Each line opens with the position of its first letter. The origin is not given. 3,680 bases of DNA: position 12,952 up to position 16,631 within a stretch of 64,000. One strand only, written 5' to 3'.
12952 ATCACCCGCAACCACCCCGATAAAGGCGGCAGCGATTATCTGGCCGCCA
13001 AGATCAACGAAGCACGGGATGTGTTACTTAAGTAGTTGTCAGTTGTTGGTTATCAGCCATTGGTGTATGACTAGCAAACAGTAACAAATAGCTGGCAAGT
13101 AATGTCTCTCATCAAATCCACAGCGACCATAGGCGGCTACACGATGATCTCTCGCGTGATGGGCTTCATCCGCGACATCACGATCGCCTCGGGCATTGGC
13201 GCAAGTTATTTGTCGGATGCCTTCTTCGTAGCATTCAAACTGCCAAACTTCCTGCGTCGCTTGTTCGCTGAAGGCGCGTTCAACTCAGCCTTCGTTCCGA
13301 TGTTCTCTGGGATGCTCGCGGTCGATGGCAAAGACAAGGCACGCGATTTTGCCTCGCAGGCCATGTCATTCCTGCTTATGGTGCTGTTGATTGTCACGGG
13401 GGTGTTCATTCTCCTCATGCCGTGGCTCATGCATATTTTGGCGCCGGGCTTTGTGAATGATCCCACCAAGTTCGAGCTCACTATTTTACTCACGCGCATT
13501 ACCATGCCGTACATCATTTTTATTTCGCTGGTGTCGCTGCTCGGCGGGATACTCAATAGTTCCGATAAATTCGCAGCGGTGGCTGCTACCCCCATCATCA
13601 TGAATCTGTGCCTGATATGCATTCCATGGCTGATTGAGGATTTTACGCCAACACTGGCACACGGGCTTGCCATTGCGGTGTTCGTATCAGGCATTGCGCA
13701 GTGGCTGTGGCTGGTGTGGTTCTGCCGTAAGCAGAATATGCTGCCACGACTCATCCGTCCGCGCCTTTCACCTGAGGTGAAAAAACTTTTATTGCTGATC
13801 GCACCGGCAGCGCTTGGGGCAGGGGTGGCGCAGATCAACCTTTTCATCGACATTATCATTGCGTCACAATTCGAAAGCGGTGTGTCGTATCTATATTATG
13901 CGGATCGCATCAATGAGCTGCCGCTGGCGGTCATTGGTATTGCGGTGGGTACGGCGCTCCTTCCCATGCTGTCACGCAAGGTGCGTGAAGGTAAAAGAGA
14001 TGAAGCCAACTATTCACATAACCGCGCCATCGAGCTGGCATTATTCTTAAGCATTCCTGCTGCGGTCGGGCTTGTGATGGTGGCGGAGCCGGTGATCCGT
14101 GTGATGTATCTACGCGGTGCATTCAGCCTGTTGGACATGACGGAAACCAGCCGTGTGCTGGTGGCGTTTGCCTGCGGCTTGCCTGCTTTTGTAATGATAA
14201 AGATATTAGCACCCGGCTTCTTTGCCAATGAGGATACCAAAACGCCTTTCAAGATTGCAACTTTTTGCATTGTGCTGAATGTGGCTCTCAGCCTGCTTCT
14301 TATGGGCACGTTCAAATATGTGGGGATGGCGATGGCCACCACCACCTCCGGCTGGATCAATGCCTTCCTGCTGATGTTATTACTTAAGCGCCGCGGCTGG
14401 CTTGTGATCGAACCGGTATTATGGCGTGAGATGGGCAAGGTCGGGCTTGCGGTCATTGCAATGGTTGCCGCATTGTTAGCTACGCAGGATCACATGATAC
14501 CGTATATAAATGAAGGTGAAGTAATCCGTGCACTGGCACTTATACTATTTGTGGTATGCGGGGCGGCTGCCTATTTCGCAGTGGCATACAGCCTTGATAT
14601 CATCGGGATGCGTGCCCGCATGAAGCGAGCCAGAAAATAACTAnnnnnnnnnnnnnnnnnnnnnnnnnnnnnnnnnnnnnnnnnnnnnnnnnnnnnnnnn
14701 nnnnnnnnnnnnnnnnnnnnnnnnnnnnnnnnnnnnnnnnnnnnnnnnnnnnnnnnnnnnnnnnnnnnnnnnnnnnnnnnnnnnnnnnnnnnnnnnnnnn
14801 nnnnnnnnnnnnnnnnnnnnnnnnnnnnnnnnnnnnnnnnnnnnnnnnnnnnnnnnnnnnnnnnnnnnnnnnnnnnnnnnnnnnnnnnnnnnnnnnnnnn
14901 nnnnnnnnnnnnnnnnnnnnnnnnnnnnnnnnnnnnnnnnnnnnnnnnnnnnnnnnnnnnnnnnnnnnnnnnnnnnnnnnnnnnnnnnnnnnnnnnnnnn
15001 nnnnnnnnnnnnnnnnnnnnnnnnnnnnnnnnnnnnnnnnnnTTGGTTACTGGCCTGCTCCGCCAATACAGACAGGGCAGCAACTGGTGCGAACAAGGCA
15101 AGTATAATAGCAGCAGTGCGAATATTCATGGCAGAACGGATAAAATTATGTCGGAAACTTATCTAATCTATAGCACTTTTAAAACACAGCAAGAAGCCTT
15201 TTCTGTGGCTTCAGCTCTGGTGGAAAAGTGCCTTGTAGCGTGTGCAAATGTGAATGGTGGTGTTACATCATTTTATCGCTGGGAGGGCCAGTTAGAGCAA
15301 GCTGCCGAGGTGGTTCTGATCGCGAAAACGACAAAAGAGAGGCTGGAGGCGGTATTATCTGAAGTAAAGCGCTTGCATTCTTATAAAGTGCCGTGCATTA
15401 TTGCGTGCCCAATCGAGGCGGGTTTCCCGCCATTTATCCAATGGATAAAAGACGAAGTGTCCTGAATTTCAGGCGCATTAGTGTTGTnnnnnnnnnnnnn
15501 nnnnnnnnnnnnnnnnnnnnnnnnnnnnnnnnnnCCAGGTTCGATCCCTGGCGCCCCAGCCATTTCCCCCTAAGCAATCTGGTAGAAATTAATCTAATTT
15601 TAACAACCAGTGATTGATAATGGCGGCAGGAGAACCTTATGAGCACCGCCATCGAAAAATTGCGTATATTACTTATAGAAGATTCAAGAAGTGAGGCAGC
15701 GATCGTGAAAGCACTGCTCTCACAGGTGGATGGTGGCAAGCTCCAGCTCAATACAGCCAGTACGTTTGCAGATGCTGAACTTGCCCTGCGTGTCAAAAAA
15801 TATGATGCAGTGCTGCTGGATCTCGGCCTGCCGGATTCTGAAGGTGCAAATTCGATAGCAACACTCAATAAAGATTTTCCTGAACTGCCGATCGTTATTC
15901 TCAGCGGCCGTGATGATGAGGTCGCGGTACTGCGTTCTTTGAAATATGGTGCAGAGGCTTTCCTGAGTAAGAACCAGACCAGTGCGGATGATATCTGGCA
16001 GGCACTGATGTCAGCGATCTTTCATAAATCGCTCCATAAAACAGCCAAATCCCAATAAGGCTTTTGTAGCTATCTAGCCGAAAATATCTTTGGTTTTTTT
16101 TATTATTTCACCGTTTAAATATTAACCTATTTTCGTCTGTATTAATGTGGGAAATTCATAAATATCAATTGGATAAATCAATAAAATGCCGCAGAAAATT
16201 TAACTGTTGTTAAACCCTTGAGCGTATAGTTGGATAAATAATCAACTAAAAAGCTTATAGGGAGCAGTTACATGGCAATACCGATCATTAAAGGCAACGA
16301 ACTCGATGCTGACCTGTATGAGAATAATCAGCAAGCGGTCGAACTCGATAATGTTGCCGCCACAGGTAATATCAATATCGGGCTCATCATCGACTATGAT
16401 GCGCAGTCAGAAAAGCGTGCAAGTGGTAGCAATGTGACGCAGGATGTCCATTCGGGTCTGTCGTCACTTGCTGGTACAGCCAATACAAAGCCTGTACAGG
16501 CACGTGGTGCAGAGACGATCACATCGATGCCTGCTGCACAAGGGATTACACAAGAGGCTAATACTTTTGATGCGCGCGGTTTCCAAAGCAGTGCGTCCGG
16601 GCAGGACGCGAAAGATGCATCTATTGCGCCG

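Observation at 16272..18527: Extremely acidic 751-aa protein with 13 tandem 21-residue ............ repeats, a possible new class of T1SS passenger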

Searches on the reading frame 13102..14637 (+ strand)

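Call 5: search_protein_families(library=pfam, proteins=[window:13102-14637:+], max_evalue=0.01)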
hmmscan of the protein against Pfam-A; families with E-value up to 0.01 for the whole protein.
window:13102-14637:+ (512 aa): 2 families
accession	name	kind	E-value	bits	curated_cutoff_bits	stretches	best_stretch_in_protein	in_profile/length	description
PF03023.19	MurJ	-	2.6e-123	412.4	27.4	1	28-459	1-431/451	Lipid II flippase MurJ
PF01554.23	MatE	-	7.9e-10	39.1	24.9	2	260-397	27-159/161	MatE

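Call 6: search_protein_families(library=ncbifam, proteins=[window:13102-14637:+], max_evalue=0.01)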
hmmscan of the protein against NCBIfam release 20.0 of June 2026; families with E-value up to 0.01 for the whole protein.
window:13102-14637:+ (512 aa): 4 families
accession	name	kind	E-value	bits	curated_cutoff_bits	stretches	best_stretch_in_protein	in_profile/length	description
TIGR01695.1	murJ_mviN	equivalog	3.3e-133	445.1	235.55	1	2-499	1-497/506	murein biosynthesis integral membrane protein MurJ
TIGR00797.1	matE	subfamily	4e-12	45.7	147.4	1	275-452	41-224/396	MATE family efflux transporter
NF050818.1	PolSacchBiosHfsF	equivalog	3.3e-10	39.6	700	1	275-506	258-468/468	polysaccharide biosynthesis protein HfsF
TIGR02900.1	spore_V_B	equivalog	0.0015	17.4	372.3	0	14-484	12-481/488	stage V sporulation protein B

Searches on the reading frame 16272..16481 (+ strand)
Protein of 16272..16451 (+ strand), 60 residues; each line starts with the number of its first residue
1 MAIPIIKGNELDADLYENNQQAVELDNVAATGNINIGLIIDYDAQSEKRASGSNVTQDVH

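Call 27: find_related_loci(query=A1, collection=genome_contigs, flank=10000)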
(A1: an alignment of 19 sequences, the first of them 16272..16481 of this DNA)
Query A1 (70 aa) in genome_contigs; peptide patterns used: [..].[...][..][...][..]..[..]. (x = any residue, [..] = any of these).
38 stretches matched a pattern; 10 encode a relative of the query (tblastn E <= 1e-3); 10 distinct loci.
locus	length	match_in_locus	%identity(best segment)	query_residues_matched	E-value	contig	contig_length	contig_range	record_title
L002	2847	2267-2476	71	1-70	2e-31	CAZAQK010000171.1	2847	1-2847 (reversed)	MAG TPA_asm: uncultured Rickettsiales bacterium isolate SRP199154_co2_87 genome assembly, contig: NODE_29278_length_2847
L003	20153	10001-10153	49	8-58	1e-13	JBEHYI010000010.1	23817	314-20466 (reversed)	MAG: Pseudomonadota bacterium isolate ESF1.bin.40 NODE_2091_length_23817_cov_3.558985, whole genome shotgun sequence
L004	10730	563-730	43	10-65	7e-12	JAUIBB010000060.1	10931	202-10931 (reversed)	MAG: Alphaproteobacteria bacterium isolate 6_bin.22 NODE_5724_length_10931_cov_0.927249, whole genome shotgun sequence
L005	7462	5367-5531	44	1-52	2e-11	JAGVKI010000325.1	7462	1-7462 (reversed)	MAG: Alphaproteobacteria bacterium isolate SW_32 c_000000059820, whole genome shotgun sequence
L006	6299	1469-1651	41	1-52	3e-11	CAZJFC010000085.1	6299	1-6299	MAG TPA_asm: uncultured Rickettsiales bacterium isolate SRP344714_co1_373 genome assembly, contig: NODE_21200_length_629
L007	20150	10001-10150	44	8-57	8e-11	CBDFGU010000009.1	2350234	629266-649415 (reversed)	MAG: Rickettsiales bacterium isolate 65efd935-89ef-4d18-82de-10c37dfece6b genome assembly, contig: chromosome_2, whole g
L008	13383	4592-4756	47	11-68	9e-11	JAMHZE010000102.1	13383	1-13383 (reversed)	MAG: Rickettsiales bacterium isolate UR_AS_maxbin.143 k201_523364, whole genome shotgun sequence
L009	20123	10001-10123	46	12-52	5e-9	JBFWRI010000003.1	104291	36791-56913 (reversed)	MAG: Bdellovibrionales bacterium isolate CA_2019_TPBF_202 NODE_1745_length_104291_cov_5.123632_TPBF, whole genome shotgu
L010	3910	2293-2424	41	10-52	4e-7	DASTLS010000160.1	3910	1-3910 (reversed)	MAG TPA_asm: Alphaproteobacteria bacterium isolate SMAG_U3123 k141_829411, whole genome shotgun sequence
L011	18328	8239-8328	40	11-40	6e-5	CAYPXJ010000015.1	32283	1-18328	MAG TPA_asm: uncultured Rickettsiales bacterium isolate binchicken_co311_73 genome assembly, contig: NODE_2332_length_32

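Call 32: find_homologous_proteins(query=A1, max_evalue=0.001)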
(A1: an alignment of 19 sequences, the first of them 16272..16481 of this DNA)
Query A1 (19 sequences) (70 aa, profile of the alignment): 7 proteins with E <= 0.001 among 1279 candidates.
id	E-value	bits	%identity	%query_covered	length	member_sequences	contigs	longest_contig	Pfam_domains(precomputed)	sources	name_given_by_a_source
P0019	6.8e-24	101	49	73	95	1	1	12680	-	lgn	-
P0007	6.6e-23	98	49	84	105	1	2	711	-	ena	-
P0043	1.6e-21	94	42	69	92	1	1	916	-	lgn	-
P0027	3.2e-21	93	44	71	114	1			-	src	-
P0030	4.5e-20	89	45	73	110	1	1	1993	-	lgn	-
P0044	6.8e-13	66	36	76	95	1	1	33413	-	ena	-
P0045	7.9e-13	66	50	57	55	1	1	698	-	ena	-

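Call 48: search_protein_families(library=pfam, proteins=[window:16272-16451:+], max_evalue=10)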
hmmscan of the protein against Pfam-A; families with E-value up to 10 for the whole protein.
window:16272-16451:+ (60 aa): 0 families

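Call 64: search_solved_structures(query=A1, max_evalue=10)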
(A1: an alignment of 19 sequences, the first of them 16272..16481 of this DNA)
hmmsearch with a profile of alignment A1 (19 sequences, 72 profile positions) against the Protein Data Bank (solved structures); distinct sequences matched with E-value up to 10: 1.
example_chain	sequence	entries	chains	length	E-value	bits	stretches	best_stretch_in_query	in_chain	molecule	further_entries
2ibo_A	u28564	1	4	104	0.74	12.9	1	27-66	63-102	Hypothetical protein SP2199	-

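Call 70: find_related_loci(query=A1, collection=metagenome_contigs, flank=8000)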
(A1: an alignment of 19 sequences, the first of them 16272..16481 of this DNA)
Query A1 (70 aa) in metagenome_contigs; peptide patterns used: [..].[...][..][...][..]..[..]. (x = any residue, [..] = any of these).
39 stretches matched a pattern; 5 encode a relative of the query (tblastn E <= 1e-3); 5 distinct loci.
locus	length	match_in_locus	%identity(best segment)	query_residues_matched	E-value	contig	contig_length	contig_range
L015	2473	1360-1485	45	11-52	1e-11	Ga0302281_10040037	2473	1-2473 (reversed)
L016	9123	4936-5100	46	11-66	2e-11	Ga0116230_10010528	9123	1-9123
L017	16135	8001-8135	49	8-52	3e-11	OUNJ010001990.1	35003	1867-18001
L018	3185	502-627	48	11-52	4e-11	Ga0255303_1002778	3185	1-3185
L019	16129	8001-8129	47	11-53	6e-11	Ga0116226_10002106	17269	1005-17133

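Call 73: search_protein_families(library=pfam, proteins=[L019:5816-7831:+, L019:7947-10562:+, L019:10711-11259:+, L019:11468-12490:-, L019:12653-13783:+, L019:13802-14713:+, L019:3472-4233:-, L019:4240-5037:-, L019:2424-3458:+], max_evalue=0.001)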
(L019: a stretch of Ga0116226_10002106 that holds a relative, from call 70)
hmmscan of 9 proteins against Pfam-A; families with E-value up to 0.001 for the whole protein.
L019:5816-7831:+ (672 aa): 5 families
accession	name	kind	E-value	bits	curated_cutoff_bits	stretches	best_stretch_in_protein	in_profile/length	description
PF01436.27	NHL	-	7e-15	54.7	20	0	505-528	5-28/28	NHL repeat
PF24684.1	Vgb_lyase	-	2.8e-11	43.2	50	1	506-657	101-255/290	Virginiamycin B lyase family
PF08450.18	SGL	-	7.1e-11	42.6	26.3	0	571-664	120-223/246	SMP-30/Gluconolactonase/LRE-like region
PF07494.17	Reg_prop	-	1.2e-07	31.6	20.4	0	549-563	9-23/24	Two component regulator propeller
PF06739.17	SBBP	-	8.1e-06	26.1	20.5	0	547-566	15-34/38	Beta-propeller repeat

L019:7947-10562:+ (872 aa): 0 families

L019:10711-11259:+ (183 aa): 1 family
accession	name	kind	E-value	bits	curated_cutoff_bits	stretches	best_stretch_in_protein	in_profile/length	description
PF04366.17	Ysc84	-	4e-09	36.7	25.1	1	96-179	2-86/127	Las17-binding protein actin regulator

L019:11468-12490:- (341 aa): 1 family
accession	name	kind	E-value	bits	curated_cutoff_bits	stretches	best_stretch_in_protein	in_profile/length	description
PF00579.31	tRNA-synt_1b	-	1.4e-72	244.9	21.1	1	7-287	5-289/292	tRNA synthetases class I (W and Y)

L019:12653-13783:+ (377 aa): 0 families

L019:13802-14713:+ (304 aa): 0 families

L019:3472-4233:- (254 aa): 1 family
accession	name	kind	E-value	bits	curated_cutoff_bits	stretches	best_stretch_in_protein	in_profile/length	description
PF01311.25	Bac_export_1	-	1.5e-51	175.6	27.8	1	11-241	2-225/230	Bacterial export proteins, family 1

L019:4240-5037:- (266 aa): 2 families
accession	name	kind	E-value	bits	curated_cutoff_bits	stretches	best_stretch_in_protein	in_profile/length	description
PF00849.27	PseudoU_synth_2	-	2.4e-16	60.8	26.8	1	88-221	2-151/152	RNA pseudouridylate synthase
PF01479.30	S4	-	2.3e-12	46.9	22.8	1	27-73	1-48/48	S4 domain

L019:2424-3458:+ (345 aa): 7 families
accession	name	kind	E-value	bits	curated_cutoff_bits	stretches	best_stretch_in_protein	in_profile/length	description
PF05496.18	RuvB_N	-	3.2e-78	261.4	27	1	21-179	1-159/159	Holliday junction DNA helicase RuvB P-loop domain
PF17864.7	AAA_lid_4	-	2.5e-28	98.1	27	1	182-255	1-74/74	RuvB AAA lid domain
PF05491.19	RuvB_C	-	1.5e-24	86.2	24.7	1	257-326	2-71/72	RuvB C-terminal winged helix domain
PF00004.35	AAA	-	2.6e-20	73.6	21.2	1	57-176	2-126/131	ATPase family associated with various cellular activities (AAA)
PF07728.20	AAA_5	-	1.9e-09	38.1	22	1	55-173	1-139/139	AAA domain (dynein-related subfamily)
PF01078.27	Mg_chelatase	-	0.00059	19.7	20.3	0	55-74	24-43/207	Magnesium chelatase, subunit ChlI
PF13401.12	AAA_22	-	0.0008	20.2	27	0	55-75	7-27/130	AAA domain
